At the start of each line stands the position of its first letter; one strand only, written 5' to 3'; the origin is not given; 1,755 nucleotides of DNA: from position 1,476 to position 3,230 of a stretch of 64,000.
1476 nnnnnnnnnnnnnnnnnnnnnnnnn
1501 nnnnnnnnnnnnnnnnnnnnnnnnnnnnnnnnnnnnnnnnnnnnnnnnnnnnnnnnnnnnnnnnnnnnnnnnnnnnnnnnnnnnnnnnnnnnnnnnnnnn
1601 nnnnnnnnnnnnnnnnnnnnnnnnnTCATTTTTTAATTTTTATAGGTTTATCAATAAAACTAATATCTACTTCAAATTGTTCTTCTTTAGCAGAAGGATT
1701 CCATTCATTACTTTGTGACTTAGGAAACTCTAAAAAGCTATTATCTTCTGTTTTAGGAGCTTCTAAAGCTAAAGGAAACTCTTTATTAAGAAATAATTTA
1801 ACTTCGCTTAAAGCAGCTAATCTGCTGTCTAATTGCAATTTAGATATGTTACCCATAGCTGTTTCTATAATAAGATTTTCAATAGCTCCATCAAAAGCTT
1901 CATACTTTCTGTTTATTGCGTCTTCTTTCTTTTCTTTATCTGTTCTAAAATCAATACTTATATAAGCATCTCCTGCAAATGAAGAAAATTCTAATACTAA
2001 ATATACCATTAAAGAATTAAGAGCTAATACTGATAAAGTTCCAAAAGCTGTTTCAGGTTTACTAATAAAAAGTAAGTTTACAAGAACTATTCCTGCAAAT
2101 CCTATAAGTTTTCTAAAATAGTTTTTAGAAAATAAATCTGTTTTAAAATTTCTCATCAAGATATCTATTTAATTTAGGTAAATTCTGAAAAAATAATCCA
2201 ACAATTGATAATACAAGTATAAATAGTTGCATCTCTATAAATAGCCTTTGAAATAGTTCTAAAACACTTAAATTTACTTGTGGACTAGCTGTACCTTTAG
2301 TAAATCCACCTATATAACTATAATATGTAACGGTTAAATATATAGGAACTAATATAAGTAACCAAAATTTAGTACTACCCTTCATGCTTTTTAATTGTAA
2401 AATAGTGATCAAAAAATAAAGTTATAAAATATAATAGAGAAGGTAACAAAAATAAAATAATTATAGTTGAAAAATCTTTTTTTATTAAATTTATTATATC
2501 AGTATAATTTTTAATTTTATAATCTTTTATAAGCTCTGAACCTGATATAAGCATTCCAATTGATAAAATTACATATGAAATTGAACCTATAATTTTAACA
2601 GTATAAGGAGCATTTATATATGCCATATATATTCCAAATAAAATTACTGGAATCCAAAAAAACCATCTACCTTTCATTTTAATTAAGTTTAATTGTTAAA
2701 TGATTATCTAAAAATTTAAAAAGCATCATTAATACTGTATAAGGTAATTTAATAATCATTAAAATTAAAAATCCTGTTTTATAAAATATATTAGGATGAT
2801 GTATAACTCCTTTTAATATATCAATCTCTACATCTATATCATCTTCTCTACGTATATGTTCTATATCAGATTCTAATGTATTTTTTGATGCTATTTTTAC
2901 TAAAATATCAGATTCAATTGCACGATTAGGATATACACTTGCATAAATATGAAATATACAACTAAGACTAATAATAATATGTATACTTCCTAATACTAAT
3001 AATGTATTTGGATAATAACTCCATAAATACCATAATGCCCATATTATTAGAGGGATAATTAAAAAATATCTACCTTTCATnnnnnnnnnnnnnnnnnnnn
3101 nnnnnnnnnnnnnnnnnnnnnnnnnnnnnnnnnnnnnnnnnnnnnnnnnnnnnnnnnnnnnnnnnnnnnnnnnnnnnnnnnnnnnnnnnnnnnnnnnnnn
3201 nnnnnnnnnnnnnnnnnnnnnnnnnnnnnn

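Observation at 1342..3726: Tandem array of five paralogous small two-TM proteins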

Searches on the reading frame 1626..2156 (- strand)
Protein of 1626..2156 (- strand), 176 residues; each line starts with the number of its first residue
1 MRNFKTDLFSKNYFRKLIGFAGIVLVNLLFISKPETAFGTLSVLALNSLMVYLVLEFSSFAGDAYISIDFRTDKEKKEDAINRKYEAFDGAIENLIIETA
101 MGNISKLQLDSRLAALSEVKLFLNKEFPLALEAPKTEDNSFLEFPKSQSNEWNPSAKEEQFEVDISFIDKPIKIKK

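Call 9: search_protein_families(library=phrogs, proteins=[window:1626-2156:-], max_evalue=0.1)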
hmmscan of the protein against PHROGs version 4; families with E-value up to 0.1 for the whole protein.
window:1626-2156:- (176 aa): 1 family
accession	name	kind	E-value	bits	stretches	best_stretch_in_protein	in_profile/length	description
phrog_24481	-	unknown function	0.076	14.1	0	77-98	16-37/61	-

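Call 10: search_protein_families(library=pfam, proteins=[window:1626-2156:-], max_evalue=0.1)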
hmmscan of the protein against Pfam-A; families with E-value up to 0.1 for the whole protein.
window:1626-2156:- (176 aa): 1 family
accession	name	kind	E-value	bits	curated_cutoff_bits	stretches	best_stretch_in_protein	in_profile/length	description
PF14425.11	Imm3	-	0.052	14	25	1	69-105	18-59/119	Immunity protein Imm3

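Call 33: search_dna_similar(query=window:1626-2156:-, collection=phages, mode=protein, max_evalue=0.01, max_rows=20)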
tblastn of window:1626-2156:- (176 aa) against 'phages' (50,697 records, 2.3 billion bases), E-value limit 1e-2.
No match.

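Call 38: find_related_loci(query=A4, collection=metagenome_contigs, flank=6000)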
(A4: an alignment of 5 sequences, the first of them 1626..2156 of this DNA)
Query A4 (176 aa) in metagenome_contigs; peptide patterns used: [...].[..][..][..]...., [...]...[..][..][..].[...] (x = any residue, [..] = any of these).
296 stretches matched a pattern; 1 encode a relative of the query (tblastn E <= 1e-3); 1 distinct loci.
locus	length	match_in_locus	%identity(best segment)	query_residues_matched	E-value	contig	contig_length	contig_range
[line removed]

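Call 39: find_related_loci(query=A4, collection=viral_contigs, flank=6000)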
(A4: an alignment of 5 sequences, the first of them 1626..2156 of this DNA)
Query A4 (176 aa) in viral_contigs; peptide patterns used: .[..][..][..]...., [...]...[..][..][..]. (x = any residue, [..] = any of these).
100 stretches matched a pattern, but none encodes a relative of the query by tblastn (E <= 1e-3).

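Call 40: find_homologous_proteins(query=A4, max_evalue=0.001)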
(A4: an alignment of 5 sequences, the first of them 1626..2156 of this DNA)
Query A4 (5 sequences) (176 aa, profile of the alignment): 11 proteins with E <= 0.001 among 5497 candidates.
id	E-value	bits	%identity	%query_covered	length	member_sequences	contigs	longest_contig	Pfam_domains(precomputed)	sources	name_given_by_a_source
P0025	3.1e-78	279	62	97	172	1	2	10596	-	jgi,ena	jgi:hypothetical protein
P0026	4.5e-77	275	100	100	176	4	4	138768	-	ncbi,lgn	-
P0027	5.5e-77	275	64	83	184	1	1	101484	-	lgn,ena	-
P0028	3.4e-57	211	41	84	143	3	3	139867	-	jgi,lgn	jgi:hypothetical protein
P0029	7.1e-46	174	43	84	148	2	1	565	-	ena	-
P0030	1.5e-44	170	41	84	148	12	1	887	-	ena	-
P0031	8.1e-41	157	35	84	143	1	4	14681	-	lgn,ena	-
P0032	7.0e-39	151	31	55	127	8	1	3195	-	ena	-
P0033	1.8e-38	150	36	78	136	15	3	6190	-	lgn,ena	-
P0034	3.2e-37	146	40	71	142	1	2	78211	-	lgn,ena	-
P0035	1.9e-33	133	37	78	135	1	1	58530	-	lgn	-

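Call 41: find_encoding_contigs(protein=P0034, flank=6000, max_places=2)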
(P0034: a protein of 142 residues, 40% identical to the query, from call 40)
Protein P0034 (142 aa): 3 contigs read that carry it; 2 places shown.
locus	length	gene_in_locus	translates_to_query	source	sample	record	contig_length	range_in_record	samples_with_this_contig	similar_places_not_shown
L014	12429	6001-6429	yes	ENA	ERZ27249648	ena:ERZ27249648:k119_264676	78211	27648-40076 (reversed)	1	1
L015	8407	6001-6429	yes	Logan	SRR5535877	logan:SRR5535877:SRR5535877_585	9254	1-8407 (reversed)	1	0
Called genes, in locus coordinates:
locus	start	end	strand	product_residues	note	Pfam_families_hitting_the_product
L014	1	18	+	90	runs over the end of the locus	-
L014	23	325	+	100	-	-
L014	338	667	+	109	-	-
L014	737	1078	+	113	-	-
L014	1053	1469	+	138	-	-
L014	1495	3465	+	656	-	-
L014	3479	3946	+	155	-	-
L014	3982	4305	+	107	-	-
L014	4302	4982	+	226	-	PF00149:Metallophos, PF12850:Metallophos_2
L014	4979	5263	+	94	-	-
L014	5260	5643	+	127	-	-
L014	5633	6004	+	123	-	-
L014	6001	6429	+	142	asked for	-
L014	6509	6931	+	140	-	-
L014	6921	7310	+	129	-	-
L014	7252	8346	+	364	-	-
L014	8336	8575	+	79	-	-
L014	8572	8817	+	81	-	-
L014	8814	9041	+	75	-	-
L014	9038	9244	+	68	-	-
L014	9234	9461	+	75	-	-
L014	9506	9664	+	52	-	-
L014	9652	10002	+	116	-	-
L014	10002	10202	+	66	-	-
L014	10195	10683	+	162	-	-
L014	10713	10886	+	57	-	-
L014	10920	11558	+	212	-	PF01541:GIY-YIG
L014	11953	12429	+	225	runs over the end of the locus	PF03796:DnaB_C (weak)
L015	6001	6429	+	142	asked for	-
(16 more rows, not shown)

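Call 42: find_encoding_contigs(protein=P0035, flank=6000, max_places=2)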
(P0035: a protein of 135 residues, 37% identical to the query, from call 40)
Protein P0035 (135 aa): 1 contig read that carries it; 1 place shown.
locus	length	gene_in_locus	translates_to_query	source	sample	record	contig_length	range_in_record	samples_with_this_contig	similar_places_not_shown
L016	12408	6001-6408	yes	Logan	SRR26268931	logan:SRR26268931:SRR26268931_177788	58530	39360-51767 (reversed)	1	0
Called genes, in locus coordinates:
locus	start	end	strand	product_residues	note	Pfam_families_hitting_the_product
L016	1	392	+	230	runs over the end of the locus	PF01541:GIY-YIG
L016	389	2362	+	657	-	-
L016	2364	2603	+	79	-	-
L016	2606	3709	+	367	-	-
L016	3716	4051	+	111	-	-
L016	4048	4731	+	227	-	PF00149:Metallophos, PF12850:Metallophos_2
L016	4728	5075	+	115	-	-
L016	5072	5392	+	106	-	-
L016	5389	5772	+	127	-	-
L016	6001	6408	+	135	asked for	-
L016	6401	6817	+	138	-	PF07486:Hydrolase_2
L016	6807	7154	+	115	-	-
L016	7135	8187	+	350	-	PF00270:DEAD (faint), PF04851:ResIII (faint)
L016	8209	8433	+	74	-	-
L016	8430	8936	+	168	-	-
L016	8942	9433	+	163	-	-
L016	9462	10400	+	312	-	PF13481:AAA_25 (weak), PF03796:DnaB_C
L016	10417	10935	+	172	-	-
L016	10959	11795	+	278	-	PF13479:AAA_24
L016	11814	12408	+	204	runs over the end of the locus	-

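Call 43: find_encoding_contigs(protein=P0026, flank=6000, max_places=6)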
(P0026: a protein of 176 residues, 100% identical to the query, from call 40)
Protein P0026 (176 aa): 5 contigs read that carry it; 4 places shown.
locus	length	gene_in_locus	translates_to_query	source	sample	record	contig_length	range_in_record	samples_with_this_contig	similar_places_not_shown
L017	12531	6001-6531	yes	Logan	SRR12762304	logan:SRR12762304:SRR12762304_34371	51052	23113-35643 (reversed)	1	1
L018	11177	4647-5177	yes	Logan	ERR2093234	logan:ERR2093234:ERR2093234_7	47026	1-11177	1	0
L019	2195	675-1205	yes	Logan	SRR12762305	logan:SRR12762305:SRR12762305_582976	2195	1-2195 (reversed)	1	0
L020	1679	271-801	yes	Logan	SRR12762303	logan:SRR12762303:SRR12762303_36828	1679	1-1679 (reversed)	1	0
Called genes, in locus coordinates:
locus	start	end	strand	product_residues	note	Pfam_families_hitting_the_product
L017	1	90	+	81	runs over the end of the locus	-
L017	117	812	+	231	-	PF01541:GIY-YIG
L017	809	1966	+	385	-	-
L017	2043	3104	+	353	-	PF01541:GIY-YIG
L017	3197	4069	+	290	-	-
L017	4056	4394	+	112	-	-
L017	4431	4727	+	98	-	-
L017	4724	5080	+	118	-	-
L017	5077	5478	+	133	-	-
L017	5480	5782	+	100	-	-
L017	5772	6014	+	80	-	-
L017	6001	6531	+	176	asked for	-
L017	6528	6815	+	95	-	-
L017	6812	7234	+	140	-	-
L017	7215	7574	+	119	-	-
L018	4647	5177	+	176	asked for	-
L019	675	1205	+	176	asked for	-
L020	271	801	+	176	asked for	-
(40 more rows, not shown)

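Call 59: search_protein_families(library=pfam, proteins=[L016:6392-6817:+, L014:6470-6931:+], max_evalue=0.01)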
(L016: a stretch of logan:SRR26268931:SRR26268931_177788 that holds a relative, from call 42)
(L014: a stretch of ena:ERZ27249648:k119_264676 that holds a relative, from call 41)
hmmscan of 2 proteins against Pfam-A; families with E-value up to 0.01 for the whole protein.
L016:6392-6817:+ (141 aa): 1 family
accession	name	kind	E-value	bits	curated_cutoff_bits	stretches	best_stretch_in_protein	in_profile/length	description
PF07486.17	Hydrolase_2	-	2e-08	35.2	27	1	48-138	5-98/100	Cell Wall Hydrolase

L014:6470-6931:+ (153 aa): 1 family
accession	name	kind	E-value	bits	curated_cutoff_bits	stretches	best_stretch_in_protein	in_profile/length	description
PF07486.17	Hydrolase_2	-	0.00027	21.9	27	1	64-151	7-100/100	Cell Wall Hydrolase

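Call 65: predict_structure(alignment_id=A6)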
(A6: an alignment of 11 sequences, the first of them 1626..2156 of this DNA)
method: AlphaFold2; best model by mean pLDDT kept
length: 176 residues; sequences in the alignment: 11
mean_pLDDT: 66.2   pTM: 0.31
mean pLDDT of the five models: 66.2, 65.8, 65.7, 63.8, 60.8
residues with pLDDT >= 90: 0; 70-90: 98; 50-70: 30; < 50: 48
segments of 3 or more residues with pLDDT < 50: 1-6, 130-165, 173-176
pLDDT, mean of each block of 10 residues (from residue 1): 46 76 79 75 84 76 59 79 83 85 85 82 67 39 35 36 49 48
secondary structure, 60 per line:
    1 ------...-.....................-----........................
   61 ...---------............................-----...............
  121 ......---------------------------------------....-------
elements in order: H11-31 H37-63 H73-100 H106-126 H166-169

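Call 72: find_related_loci(query=A4, collection=genome_contigs, flank=6000)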
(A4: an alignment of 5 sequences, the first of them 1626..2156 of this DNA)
Query A4 (176 aa) in genome_contigs; peptide patterns used: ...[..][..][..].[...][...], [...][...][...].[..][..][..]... (x = any residue, [..] = any of these).
125 stretches matched a pattern, but none encodes a relative of the query by tblastn (E <= 1e-3).

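Call 80: search_solved_structures(query=A6, max_evalue=1)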
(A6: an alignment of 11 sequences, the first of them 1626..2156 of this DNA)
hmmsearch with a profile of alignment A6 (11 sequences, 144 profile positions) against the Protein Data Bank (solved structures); distinct sequences matched with E-value up to 1: 1.
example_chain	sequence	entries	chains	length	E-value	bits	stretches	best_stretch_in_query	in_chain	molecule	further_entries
2dgj_A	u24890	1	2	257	0.13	15.2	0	69-130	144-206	hypothetical protein ebhA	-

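Call 82: search_protein_families(library=ncbifam, proteins=[window:1626-2156:-], max_evalue=0.1)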
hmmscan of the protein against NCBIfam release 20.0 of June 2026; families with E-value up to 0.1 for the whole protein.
window:1626-2156:- (176 aa): 1 family
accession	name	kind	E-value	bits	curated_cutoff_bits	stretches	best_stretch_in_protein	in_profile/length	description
NF012142.0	blaSME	exception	0.091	11.9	650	0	78-124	34-80/294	SME family carbapenem-hydrolyzing class A beta-lactamase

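Call 83: search_protein_families(library=padloc, proteins=[window:1626-2156:-], max_evalue=0.1)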
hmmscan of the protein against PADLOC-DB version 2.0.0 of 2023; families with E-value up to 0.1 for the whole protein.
window:1626-2156:- (176 aa): 0 families

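Call 84: fold_search(model_id=the predicted structure, library=viral)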
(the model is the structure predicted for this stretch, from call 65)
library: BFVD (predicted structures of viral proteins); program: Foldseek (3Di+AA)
matches with E <= 10: 189; with E <= 0.001: 0
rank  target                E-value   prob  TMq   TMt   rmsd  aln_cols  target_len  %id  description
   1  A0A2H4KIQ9            1.2e-01  0.84  0.28  0.14  11.3        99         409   17  (no name in the UniProt tables at hand)
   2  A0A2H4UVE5            1.4e-01  0.25  0.20  0.20  22.8       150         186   13  Transmembrane protein [Bodo saltans virus]
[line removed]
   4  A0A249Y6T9            4.3e-01  0.69  0.26  0.23  15.5        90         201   21  (no name in the UniProt tables at hand)
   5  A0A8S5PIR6            5.6e-01  0.41  0.26  0.34  11.5       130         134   10  Uncharacterized protein [Siphoviridae sp. ctsxw88]
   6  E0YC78                5.6e-01  0.38  0.26  0.21  23.2       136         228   11  ORF20A [Turkey adenovirus 1]
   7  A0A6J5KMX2            6.4e-01  0.16  0.21  0.07  21.6       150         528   15  Uncharacterized protein [uncultured Caudovirales phage]
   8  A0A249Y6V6            6.4e-01  0.09  0.16  0.13  23.4       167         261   16  (no name in the UniProt tables at hand)
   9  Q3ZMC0                6.9e-01  0.16  0.25  0.18  23.4       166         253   11  DNA-directed DNA polymerase (Fragment) [Crocidura russula cytomegalovirus 1]
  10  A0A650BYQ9            6.9e-01  0.15  0.19  0.17  21.0       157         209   12  ORF21 [Fowl aviadenovirus A]
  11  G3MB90                7.3e-01  0.15  0.19  0.20  18.5       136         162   14  Gp20 [Bacillus phage G]
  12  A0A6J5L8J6            7.8e-01  0.28  0.21  0.40  14.8        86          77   14  Uncharacterized protein [uncultured Caudovirales phage]
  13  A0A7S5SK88            7.8e-01  0.10  0.19  0.17  18.1       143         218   12  (no name in the UniProt tables at hand)
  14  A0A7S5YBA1            9.6e-01  0.44  0.28  0.47  13.1       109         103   11  (no name in the UniProt tables at hand)
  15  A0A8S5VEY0            9.6e-01  0.21  0.25  0.12  22.0       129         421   17  Minor capsid protein [Siphoviridae sp. ctF2K4]
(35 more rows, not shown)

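Call 97: find_encoding_contigs(protein=P0031, flank=5000, max_places=4)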
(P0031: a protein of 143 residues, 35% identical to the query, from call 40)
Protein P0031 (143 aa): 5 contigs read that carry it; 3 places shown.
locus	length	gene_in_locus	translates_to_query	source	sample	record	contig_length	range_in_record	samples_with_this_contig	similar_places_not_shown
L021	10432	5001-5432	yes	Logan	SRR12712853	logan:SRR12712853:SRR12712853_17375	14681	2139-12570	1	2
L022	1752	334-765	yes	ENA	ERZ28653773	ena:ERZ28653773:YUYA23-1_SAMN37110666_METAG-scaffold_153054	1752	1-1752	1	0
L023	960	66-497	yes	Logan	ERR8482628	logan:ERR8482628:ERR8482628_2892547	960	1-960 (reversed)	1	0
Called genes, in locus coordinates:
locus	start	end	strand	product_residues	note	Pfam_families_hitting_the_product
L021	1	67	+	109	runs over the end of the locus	-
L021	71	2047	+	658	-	-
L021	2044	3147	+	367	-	-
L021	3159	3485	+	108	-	-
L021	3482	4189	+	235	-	PF00149:Metallophos, PF12850:Metallophos_2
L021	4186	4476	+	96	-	-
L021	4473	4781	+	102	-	-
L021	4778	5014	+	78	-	-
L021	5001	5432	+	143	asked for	-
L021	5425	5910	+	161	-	PF07486:Hydrolase_2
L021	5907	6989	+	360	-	-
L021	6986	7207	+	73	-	-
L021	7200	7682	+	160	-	-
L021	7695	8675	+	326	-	PF03796:DnaB_C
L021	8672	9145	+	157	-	-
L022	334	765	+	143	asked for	-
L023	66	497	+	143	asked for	-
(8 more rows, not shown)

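Call 98: find_encoding_contigs(protein=P0028, flank=5000, max_places=4)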
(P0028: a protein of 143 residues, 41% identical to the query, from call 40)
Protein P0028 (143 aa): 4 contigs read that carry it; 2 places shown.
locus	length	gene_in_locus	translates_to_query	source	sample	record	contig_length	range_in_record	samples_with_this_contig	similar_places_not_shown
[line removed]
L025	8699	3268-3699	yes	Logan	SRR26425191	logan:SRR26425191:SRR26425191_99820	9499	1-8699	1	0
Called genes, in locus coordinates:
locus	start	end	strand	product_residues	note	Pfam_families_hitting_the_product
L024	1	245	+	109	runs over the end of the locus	-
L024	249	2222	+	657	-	-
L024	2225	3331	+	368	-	-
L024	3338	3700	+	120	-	-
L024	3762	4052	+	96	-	-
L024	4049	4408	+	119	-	-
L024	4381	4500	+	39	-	-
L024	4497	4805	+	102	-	-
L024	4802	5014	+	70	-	-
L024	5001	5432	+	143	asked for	-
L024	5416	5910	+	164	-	PF07486:Hydrolase_2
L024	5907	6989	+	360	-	PF04851:ResIII (faint)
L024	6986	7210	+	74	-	-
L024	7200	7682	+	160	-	-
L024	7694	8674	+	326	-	PF03796:DnaB_C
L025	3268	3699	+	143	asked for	-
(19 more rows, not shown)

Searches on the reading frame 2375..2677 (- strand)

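Call 9: search_protein_families(library=phrogs, proteins=[window:2375-2677:-], max_evalue=0.1)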
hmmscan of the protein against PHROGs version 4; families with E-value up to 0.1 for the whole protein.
window:2375-2677:- (100 aa): 0 families

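Call 10: search_protein_families(library=pfam, proteins=[window:2375-2677:-], max_evalue=0.1)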
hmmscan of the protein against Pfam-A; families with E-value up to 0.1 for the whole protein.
window:2375-2677:- (100 aa): 0 families

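Call 82: search_protein_families(library=ncbifam, proteins=[window:2375-2677:-], max_evalue=0.1)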
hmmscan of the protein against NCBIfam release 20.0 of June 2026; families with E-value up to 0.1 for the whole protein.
window:2375-2677:- (100 aa): 1 family
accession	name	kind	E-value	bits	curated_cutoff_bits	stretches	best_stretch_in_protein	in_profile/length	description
NF045889.1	ICE_Mbov_0396_TM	equivalog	0.053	13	70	1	12-90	39-119/306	Mbov_0396 family ICE element transmembrane protein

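Call 83: search_protein_families(library=padloc, proteins=[window:2375-2677:-], max_evalue=0.1)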
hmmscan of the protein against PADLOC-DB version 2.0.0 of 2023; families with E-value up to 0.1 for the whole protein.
window:2375-2677:- (100 aa): 1 family
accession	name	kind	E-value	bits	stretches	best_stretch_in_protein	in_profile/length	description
PDLC01401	Cas8a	-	0.0072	13.7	1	50-94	60-103/317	CAS-I-A; effector_LS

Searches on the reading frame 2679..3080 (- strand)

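Call 9: search_protein_families(library=phrogs, proteins=[window:2679-3080:-], max_evalue=0.1)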
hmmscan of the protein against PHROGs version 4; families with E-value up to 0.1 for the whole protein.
window:2679-3080:- (133 aa): 1 family
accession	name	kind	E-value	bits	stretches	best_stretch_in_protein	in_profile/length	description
phrog_5128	-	unknown function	0.083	13.9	0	57-97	59-99/136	-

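Call 10: search_protein_families(library=pfam, proteins=[window:2679-3080:-], max_evalue=0.1)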
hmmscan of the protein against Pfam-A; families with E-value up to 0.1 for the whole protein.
window:2679-3080:- (133 aa): 1 family
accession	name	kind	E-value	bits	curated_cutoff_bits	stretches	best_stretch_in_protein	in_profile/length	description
PF07062.17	Clc-like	-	0.092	12.7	24.9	0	19-73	100-154/212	Clc-like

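Call 82: search_protein_families(library=ncbifam, proteins=[window:2679-3080:-], max_evalue=0.1)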
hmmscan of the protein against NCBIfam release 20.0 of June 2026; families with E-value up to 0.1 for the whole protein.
window:2679-3080:- (133 aa): 1 family
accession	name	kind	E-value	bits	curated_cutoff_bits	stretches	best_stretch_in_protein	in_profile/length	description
NF047505.1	LIC_10177_fam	equivalog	0.035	14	100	1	56-98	52-94/130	LIC_10177 family protein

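Call 83: search_protein_families(library=padloc, proteins=[window:2679-3080:-], max_evalue=0.1)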
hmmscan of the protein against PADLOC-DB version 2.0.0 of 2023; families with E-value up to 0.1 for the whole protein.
window:2679-3080:- (133 aa): 0 families
